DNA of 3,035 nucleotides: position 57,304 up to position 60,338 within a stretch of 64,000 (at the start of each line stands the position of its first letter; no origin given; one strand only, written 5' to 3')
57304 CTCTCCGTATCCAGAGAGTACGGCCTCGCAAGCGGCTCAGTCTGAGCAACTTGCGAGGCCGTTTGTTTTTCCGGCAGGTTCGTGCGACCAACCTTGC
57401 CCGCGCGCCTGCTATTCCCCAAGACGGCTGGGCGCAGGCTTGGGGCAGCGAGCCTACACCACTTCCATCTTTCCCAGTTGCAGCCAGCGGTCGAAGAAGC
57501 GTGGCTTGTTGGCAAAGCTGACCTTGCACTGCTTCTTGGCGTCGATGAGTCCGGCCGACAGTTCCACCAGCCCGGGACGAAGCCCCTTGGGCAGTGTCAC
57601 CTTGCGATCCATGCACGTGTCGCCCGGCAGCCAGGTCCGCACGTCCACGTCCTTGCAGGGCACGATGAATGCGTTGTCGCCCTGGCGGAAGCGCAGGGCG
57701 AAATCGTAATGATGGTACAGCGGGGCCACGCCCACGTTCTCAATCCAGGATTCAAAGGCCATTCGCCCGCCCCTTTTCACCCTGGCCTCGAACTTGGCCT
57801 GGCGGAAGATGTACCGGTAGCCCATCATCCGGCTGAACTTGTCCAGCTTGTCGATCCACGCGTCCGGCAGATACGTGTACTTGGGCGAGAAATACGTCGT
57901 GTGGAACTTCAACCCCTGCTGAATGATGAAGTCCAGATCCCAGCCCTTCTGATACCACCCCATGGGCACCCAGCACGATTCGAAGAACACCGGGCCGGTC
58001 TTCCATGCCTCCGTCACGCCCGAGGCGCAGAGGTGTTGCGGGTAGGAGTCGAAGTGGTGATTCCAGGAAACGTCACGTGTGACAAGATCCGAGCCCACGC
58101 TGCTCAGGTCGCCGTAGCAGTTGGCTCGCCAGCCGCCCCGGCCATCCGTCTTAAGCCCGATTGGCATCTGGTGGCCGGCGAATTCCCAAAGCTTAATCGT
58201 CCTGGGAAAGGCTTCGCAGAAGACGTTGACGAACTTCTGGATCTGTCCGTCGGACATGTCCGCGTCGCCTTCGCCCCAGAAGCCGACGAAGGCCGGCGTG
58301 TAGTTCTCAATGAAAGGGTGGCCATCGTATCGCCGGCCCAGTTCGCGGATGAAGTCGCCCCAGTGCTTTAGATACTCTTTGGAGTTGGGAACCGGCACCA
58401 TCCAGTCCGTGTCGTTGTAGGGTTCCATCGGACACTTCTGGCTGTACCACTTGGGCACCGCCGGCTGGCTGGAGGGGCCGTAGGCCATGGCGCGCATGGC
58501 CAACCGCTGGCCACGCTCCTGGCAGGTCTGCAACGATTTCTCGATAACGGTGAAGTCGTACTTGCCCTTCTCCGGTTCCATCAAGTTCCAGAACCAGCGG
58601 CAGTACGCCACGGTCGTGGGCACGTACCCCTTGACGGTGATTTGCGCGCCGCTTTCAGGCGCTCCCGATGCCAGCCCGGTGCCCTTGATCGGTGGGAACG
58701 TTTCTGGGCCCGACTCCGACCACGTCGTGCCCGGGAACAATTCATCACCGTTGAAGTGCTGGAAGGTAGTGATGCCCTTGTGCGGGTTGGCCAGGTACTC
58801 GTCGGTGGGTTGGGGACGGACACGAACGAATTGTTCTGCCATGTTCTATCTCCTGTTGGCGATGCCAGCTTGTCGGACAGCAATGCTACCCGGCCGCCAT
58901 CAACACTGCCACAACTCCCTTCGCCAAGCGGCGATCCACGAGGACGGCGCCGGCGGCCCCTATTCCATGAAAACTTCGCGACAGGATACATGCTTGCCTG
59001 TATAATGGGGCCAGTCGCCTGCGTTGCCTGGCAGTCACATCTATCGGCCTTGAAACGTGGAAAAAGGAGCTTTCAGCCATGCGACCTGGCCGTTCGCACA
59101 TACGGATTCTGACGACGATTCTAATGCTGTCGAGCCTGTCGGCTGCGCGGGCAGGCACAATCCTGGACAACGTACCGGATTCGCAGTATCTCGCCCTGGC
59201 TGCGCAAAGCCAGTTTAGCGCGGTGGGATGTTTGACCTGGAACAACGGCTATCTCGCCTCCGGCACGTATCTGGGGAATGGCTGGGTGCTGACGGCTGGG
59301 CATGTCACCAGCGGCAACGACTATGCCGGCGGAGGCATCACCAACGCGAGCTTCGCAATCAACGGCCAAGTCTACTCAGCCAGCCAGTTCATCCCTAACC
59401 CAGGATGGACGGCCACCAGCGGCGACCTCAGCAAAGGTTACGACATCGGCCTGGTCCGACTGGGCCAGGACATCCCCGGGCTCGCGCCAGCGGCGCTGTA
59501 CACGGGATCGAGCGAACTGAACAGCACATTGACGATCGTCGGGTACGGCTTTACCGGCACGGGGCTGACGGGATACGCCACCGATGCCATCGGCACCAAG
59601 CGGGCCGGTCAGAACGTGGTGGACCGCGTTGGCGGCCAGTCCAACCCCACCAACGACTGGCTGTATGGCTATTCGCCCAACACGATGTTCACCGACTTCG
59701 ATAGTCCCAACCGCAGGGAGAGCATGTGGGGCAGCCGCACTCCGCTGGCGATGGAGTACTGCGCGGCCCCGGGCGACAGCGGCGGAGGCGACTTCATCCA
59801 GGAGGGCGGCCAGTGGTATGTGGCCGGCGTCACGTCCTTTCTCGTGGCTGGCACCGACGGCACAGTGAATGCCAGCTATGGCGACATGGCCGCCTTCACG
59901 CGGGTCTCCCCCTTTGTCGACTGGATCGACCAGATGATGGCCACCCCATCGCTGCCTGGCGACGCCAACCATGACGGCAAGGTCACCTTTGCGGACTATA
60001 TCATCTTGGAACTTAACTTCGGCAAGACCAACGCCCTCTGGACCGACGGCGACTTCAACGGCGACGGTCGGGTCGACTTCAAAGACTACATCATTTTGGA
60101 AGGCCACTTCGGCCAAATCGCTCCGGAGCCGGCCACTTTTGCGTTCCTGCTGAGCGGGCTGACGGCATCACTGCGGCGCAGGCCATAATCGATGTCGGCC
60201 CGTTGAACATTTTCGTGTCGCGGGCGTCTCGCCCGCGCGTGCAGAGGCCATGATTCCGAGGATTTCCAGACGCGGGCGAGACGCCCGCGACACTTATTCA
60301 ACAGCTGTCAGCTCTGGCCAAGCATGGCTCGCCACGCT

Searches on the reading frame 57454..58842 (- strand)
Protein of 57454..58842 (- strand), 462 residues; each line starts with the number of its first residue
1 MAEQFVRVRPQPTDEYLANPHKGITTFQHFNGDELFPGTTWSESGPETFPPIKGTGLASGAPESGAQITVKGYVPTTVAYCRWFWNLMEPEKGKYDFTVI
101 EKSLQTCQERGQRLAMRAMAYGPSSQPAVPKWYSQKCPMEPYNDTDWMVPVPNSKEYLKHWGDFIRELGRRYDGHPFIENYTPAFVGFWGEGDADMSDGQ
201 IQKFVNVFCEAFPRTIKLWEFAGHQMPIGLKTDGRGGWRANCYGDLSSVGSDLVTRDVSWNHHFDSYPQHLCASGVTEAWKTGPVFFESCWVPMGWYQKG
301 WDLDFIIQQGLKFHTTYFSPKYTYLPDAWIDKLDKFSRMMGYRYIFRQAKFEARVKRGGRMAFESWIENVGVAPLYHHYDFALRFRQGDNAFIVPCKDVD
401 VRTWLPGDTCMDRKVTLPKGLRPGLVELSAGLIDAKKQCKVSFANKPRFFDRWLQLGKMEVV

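Call 15: search_protein_families(library=pfam, proteins=[window:57454-58842:-], max_evalue=0.00001)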
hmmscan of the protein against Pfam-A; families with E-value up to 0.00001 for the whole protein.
window:57454-58842:- (462 aa): 2 families
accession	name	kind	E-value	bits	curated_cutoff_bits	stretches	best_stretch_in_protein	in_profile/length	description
PF16116.10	DUF4832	-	6.9e-15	55.8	29.2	1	312-445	67-216/216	Domain of unknown function (DUF4832)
PF02449.21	Glyco_hydro_42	-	2.7e-07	30.7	21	1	84-179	33-130/376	Beta-galactosidase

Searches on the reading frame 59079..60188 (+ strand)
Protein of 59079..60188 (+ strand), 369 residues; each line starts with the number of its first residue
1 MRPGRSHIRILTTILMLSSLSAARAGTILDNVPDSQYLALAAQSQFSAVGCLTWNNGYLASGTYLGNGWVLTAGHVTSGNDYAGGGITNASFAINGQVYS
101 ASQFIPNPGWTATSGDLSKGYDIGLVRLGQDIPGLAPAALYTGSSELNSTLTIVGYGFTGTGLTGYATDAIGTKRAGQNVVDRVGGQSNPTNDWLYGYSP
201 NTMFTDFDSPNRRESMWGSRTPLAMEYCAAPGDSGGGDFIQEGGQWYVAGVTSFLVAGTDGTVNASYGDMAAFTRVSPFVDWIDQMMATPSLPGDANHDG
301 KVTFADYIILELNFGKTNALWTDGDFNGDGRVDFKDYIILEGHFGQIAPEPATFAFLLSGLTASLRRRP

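Call 15: search_protein_families(library=pfam, proteins=[window:59079-60188:+], max_evalue=0.00001)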
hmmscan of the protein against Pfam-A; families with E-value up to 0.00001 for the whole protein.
window:59079-60188:+ (369 aa): 3 families
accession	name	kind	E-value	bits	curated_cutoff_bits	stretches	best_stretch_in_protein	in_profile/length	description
PF00089.32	Trypsin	-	2.4e-13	50.8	20.6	1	50-283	16-220/220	Trypsin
PF13365.12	Trypsin_2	-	3.6e-06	28.2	27.6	1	60-242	1-138/144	Trypsin-like peptidase domain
PF00404.24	Dockerin_1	-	9.5e-06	26.2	22.9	0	293-341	1-53/57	Dockerin type I domain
